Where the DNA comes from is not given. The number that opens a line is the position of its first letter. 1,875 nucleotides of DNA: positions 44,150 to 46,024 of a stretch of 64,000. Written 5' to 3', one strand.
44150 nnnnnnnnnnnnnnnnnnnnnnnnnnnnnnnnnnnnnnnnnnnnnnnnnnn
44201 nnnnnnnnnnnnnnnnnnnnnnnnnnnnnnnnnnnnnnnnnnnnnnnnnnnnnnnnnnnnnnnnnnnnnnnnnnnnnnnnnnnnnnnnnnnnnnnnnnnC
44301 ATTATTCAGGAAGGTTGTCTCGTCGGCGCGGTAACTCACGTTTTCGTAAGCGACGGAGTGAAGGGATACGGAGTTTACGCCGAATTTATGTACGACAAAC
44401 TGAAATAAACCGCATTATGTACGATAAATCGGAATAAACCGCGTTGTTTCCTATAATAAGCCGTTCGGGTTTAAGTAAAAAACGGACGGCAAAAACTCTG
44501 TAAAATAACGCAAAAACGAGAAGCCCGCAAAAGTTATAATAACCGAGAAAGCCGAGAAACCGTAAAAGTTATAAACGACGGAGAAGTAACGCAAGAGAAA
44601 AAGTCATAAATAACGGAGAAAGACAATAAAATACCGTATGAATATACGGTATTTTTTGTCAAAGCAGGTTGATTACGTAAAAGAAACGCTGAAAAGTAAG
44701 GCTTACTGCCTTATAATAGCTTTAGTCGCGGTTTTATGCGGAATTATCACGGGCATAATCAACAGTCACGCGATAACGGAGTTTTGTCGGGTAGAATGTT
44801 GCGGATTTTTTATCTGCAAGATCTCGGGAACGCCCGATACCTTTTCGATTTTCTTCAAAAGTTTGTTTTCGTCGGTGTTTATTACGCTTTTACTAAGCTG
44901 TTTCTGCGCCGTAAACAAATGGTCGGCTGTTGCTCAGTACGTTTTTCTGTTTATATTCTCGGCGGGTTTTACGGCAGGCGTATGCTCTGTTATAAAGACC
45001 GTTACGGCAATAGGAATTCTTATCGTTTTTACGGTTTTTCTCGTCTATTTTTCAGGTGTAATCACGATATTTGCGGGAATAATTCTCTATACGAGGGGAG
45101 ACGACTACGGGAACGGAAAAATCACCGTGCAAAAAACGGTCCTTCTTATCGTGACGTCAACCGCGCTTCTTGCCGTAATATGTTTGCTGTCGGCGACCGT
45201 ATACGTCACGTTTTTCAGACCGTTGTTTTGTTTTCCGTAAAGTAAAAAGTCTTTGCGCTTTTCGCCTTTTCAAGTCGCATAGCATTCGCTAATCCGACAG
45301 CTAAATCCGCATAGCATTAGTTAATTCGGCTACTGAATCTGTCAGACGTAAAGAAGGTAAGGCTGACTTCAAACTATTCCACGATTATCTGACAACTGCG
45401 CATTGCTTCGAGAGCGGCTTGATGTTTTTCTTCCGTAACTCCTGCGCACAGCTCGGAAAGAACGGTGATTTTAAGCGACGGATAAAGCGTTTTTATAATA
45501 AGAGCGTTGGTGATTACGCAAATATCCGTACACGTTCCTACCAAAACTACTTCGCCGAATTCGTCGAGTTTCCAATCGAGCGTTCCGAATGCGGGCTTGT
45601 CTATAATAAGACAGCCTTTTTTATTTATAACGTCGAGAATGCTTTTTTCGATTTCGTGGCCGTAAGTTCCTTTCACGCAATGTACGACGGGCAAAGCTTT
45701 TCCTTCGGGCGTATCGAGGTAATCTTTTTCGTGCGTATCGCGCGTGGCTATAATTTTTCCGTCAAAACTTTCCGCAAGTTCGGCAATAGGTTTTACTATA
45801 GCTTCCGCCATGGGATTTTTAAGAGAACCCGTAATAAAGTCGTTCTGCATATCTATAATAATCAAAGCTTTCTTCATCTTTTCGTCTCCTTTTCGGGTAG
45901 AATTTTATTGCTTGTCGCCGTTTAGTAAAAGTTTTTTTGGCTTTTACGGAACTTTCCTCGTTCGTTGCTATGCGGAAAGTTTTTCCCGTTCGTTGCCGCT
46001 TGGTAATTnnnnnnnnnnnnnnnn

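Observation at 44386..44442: The spoIVB 3' terminus and stop are duplicated, with the same 24/28 all-transition pattern as rho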

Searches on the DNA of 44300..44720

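Call 37: search_rna_families(source=window, start=44300, end=44720, threshold=evalue, max_evalue=5)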
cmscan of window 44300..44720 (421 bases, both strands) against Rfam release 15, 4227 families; matches with E-value up to 5: 3.
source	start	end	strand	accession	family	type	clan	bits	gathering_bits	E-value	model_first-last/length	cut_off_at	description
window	44596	44677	-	RF01770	rimP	Cis-reg; leader;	-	16.7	47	3.6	1-102/102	no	Gammaprotebacteria rimP leader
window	44619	44716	-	RF01906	HOTAIR_3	Gene; lncRNA;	-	14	80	1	1-98/98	no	HOTAIR conserved region 3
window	44626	44657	+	RF02637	EF0408_EF0409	Gene; sRNA;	-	10.7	440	2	376-407/412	no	Enterococcus sRNA EF0408_EF0409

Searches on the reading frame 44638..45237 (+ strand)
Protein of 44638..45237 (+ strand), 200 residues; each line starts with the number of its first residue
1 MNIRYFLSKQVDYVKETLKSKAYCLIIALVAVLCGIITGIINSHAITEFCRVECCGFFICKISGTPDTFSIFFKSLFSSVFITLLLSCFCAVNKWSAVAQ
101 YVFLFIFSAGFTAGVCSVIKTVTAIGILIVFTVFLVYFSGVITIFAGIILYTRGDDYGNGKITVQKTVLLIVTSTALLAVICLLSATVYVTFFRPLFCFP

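Call 24: search_protein_families(library=ncbifam, proteins=[window:44638-45237:+], max_evalue=0.001)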
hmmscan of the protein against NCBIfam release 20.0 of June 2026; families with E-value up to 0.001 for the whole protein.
window:44638-45237:+ (200 aa): 0 families

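Call 39: search_protein_families(library=pfam, proteins=[window:44638-45237:+], max_evalue=0.1)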
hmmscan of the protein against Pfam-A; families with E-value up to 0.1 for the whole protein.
window:44638-45237:+ (200 aa): 0 families

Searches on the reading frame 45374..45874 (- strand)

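Call 24: search_protein_families(library=ncbifam, proteins=[window:45374-45874:-], max_evalue=0.001)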
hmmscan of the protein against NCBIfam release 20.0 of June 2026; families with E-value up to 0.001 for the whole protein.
window:45374-45874:- (166 aa): 2 families
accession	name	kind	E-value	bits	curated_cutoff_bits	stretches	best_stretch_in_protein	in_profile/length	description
NF050097.1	BiurAmidohydBiuH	equivalog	1.1e-06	28.3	370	1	2-158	19-201/221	biuret amidohydrolase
NF008623.0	PRK11609.1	equivalog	1.5e-06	28.2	174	0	1-51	3-57/213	bifunctional nicotinamidase/pyrazinamidase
